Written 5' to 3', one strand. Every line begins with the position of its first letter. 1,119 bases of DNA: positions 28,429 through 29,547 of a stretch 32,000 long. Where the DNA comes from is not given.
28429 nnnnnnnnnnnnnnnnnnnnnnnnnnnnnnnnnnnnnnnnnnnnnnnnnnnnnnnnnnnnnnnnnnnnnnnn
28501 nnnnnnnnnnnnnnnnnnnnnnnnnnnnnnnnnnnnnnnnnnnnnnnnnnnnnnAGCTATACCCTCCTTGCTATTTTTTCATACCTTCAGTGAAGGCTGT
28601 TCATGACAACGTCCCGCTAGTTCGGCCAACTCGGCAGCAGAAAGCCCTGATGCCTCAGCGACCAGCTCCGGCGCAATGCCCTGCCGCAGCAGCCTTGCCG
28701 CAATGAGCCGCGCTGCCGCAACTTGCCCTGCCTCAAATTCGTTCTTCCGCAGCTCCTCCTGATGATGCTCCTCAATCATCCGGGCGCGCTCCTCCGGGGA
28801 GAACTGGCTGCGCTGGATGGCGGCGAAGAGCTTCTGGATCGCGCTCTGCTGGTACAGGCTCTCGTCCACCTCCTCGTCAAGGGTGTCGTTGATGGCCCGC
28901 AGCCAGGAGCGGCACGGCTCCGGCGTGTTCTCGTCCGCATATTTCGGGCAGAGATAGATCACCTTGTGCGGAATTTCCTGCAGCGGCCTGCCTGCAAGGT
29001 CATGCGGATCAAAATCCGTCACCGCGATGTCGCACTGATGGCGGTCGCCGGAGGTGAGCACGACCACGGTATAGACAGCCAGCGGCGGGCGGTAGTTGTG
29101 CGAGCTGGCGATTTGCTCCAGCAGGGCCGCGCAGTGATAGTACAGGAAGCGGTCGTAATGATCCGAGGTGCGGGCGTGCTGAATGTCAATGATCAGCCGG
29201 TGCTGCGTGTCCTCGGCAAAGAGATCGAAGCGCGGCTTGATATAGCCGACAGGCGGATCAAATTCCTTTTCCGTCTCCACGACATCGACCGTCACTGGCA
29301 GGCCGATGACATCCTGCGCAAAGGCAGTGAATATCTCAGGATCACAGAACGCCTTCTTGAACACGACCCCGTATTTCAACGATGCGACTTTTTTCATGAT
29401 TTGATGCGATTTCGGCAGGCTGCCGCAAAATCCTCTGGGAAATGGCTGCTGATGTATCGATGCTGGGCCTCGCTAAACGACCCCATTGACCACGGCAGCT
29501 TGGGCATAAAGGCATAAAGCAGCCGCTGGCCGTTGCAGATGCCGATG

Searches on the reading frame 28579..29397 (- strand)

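Call 13: search_protein_families(library=pfam, proteins=[window:28579-29397:-], max_evalue=0.001)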
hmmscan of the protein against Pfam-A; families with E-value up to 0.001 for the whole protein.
window:28579-29397:- (272 aa): 1 family
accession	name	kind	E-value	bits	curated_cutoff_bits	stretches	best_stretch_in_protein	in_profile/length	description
PF12784.13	PDDEXK_2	-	1.7e-09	38.2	27.4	1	56-210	56-215/229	PD-(D/E)XK nuclease family transposase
